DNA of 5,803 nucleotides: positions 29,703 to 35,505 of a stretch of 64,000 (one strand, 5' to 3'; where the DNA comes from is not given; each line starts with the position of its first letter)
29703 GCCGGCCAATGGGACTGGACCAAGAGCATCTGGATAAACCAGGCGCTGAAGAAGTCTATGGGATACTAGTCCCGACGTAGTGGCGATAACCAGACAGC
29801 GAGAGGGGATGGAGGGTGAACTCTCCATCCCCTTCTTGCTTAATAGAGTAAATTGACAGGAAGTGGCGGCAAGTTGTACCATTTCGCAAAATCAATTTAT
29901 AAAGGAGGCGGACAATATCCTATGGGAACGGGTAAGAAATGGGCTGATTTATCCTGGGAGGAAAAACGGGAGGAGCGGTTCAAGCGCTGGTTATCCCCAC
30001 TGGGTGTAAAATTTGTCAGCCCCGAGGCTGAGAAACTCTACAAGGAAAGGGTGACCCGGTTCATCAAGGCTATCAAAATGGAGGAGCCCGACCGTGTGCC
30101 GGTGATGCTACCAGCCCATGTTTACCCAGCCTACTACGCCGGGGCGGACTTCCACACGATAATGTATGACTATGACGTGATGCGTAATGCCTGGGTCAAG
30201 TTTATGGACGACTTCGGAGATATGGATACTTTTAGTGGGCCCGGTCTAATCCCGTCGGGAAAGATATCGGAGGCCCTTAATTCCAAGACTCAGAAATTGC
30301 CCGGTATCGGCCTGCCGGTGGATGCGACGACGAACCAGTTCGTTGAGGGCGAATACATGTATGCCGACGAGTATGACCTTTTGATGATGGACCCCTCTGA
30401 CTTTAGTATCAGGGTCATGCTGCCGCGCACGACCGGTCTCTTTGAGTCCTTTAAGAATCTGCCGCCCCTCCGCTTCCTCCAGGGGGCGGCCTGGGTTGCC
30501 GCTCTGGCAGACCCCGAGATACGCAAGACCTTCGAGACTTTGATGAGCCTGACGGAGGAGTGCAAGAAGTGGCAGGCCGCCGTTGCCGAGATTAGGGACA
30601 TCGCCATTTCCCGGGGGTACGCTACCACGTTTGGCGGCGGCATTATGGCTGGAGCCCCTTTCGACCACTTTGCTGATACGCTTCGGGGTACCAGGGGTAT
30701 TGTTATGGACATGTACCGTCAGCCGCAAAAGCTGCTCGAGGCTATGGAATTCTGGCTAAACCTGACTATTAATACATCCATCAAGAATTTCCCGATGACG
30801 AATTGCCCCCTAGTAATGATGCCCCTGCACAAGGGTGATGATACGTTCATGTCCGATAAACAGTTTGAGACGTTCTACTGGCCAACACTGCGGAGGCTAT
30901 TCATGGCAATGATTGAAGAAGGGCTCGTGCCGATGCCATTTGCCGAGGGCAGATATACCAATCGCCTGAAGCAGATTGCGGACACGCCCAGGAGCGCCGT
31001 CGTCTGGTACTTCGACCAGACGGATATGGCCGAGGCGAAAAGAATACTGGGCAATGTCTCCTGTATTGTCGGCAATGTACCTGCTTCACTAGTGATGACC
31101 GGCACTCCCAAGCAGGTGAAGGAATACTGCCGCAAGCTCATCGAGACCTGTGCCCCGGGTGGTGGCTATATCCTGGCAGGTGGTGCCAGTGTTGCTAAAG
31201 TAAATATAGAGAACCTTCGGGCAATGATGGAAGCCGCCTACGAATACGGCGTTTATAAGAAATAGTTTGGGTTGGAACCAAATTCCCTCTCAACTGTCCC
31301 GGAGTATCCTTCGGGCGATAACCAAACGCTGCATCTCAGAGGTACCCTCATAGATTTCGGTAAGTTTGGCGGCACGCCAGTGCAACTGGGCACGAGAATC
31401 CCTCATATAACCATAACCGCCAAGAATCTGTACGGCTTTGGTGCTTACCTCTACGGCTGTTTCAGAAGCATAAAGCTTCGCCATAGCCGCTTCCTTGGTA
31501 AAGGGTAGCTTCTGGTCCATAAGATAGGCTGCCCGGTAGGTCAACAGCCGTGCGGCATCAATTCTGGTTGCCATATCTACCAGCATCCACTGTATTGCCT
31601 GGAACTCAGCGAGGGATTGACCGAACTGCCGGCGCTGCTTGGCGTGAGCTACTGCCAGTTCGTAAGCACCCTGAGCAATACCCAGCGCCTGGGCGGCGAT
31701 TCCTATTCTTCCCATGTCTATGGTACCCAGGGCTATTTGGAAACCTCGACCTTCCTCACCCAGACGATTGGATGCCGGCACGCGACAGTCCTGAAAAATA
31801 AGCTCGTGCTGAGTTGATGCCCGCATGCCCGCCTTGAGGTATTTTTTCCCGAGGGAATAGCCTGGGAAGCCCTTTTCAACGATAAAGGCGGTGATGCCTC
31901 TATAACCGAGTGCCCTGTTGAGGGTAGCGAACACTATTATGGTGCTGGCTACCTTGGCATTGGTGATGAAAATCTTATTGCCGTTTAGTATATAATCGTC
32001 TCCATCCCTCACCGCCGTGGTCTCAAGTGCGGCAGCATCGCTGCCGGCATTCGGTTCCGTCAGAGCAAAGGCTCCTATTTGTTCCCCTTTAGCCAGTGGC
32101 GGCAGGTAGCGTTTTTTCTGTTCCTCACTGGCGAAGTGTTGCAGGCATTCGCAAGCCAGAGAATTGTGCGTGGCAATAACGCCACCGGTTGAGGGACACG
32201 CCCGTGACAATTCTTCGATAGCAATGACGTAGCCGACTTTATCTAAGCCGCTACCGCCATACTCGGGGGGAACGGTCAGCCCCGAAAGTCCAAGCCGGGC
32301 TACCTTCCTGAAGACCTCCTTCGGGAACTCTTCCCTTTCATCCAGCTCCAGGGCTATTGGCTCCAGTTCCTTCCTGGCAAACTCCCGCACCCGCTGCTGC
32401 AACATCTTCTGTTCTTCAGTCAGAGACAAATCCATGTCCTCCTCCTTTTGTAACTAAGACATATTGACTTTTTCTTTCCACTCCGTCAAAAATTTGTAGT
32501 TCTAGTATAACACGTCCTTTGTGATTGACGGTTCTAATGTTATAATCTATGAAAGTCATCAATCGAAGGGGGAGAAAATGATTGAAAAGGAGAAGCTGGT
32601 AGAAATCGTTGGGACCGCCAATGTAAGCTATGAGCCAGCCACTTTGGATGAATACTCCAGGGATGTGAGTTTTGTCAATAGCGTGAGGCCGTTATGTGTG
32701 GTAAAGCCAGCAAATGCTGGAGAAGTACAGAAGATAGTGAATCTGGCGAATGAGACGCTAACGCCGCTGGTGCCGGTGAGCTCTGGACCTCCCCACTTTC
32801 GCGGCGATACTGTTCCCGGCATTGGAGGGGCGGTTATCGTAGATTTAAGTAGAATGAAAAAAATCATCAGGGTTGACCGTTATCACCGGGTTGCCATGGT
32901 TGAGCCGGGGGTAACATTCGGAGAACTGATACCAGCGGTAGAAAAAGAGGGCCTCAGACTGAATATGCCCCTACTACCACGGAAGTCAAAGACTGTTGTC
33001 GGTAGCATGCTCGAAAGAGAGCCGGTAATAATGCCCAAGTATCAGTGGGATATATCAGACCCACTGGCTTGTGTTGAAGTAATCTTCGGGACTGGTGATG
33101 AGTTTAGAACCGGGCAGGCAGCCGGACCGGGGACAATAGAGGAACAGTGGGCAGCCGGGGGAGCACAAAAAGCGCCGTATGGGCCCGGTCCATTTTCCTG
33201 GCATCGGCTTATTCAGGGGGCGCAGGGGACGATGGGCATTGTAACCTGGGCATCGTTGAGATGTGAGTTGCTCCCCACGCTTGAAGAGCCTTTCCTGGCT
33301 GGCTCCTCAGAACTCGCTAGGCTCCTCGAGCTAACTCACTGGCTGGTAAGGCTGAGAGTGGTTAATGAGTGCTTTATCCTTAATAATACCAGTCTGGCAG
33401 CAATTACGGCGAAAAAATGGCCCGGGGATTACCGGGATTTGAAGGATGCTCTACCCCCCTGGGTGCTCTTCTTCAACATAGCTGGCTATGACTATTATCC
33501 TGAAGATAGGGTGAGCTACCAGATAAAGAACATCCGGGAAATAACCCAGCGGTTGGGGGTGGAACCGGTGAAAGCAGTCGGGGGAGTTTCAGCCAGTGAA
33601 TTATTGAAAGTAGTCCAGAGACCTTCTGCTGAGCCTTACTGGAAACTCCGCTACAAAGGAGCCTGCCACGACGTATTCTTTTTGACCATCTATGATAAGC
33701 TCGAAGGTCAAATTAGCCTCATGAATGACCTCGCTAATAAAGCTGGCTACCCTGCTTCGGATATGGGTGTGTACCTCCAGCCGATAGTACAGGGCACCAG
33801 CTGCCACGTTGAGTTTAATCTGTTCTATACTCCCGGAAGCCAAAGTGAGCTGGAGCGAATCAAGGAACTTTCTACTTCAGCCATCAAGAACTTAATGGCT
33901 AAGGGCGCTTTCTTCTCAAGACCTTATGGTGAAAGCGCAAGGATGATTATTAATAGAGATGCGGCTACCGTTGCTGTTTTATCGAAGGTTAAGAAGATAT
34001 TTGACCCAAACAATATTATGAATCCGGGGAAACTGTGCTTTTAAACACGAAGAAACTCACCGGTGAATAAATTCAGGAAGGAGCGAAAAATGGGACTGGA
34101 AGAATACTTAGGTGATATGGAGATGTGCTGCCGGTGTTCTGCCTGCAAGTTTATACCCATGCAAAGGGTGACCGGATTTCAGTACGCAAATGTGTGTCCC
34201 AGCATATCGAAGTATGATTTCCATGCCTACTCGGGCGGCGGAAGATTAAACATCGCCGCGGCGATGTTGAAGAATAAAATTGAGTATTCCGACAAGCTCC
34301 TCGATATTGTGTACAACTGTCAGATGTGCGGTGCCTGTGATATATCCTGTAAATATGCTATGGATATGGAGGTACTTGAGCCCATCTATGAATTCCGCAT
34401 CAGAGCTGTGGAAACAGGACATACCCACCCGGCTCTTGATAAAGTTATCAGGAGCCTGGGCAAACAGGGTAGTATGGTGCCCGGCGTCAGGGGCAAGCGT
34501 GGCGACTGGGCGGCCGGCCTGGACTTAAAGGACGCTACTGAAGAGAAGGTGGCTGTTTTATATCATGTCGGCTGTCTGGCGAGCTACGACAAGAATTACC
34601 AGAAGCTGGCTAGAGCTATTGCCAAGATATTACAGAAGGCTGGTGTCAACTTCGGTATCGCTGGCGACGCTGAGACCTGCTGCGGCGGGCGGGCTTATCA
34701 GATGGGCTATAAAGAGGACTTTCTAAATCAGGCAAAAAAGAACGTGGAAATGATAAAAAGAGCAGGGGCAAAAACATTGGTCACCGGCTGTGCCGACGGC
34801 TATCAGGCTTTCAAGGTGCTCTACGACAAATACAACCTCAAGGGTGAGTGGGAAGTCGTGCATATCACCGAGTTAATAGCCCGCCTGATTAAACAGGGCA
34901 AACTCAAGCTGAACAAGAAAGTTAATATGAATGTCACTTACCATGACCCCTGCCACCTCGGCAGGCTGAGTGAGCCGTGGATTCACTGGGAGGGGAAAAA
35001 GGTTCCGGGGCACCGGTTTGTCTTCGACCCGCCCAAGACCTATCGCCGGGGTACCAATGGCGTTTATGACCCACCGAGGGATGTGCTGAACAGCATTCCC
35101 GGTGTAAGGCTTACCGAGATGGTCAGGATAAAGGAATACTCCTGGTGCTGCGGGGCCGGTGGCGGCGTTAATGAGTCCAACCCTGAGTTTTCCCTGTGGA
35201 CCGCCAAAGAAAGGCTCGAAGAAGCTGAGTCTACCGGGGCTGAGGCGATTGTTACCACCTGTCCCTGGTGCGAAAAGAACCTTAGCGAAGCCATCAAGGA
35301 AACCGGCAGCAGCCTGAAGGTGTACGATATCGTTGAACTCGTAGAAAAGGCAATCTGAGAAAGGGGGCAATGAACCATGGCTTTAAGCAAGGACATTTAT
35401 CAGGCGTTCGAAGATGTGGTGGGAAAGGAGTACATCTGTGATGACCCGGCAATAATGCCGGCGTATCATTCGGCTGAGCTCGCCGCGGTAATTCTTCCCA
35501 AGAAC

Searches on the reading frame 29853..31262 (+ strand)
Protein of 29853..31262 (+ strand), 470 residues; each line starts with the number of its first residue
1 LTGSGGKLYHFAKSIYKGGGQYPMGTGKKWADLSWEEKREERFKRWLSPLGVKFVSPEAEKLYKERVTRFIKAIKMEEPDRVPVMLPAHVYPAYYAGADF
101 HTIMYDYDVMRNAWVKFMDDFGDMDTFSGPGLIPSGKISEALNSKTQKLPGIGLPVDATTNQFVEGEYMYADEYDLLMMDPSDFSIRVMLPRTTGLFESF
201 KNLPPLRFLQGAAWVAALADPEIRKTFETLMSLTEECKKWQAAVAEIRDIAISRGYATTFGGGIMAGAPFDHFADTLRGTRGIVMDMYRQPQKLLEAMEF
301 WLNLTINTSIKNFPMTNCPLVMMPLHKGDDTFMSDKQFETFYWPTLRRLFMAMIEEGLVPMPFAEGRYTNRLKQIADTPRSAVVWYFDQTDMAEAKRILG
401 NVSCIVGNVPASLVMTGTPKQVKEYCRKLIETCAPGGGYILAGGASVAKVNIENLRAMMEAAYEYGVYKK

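Call 52: search_protein_families(library=pfam, proteins=[window:29853-31262:+], max_evalue=0.0001)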
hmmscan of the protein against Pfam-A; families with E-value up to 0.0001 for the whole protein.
window:29853-31262:+ (470 aa): 1 family
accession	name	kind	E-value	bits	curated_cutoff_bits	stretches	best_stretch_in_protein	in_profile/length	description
PF01208.23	URO-D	-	2.3e-24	86.5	23.9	1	265-465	142-346/346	Uroporphyrinogen decarboxylase (URO-D)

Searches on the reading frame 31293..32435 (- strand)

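Call 52: search_protein_families(library=pfam, proteins=[window:31293-32435:-], max_evalue=0.0001)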
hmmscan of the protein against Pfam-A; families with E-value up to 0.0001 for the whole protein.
window:31293-32435:- (381 aa): 4 families
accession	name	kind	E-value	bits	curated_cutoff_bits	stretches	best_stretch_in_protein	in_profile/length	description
PF00441.29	Acyl-CoA_dh_1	-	7.9e-53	179.1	22.4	1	229-378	1-150/150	Acyl-CoA dehydrogenase, C-terminal domain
PF02771.21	Acyl-CoA_dh_N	-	1e-42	145.5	22.9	1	6-118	1-113/113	Acyl-CoA dehydrogenase, N-terminal domain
PF02770.24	Acyl-CoA_dh_M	-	1.4e-25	89.8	33.3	1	122-217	1-97/97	Acyl-CoA dehydrogenase, middle domain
PF08028.16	Acyl-CoA_dh_2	-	2.6e-22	80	22.7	1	244-366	1-133/134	Acyl-CoA dehydrogenase, C-terminal domain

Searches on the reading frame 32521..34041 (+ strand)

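Call 52: search_protein_families(library=pfam, proteins=[window:32521-34041:+], max_evalue=0.0001)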
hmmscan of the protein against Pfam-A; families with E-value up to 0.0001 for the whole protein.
window:32521-34041:+ (507 aa): 2 families
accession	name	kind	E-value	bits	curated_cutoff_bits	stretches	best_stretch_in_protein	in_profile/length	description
PF01565.28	FAD_binding_4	-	9.2e-17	61.5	26.4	1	57-166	1-107/139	FAD binding domain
PF02913.24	FAD-oxidase_C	-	8.3e-06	26.1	21.2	1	479-505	222-248/248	FAD linked oxidases, C-terminal domain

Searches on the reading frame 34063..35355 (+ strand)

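Call 52: search_protein_families(library=pfam, proteins=[window:34063-35355:+], max_evalue=0.0001)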
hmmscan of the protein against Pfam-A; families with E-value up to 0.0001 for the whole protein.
window:34063-35355:+ (431 aa): 2 families
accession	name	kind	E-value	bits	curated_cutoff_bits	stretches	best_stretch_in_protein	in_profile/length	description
PF02754.22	CCG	-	1.3e-34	118.5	20.6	2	165-244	1-78/85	Cysteine-rich domain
PF13183.11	Fer4_8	-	2.1e-06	28.6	27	1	19-97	2-65/68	4Fe-4S dicluster domain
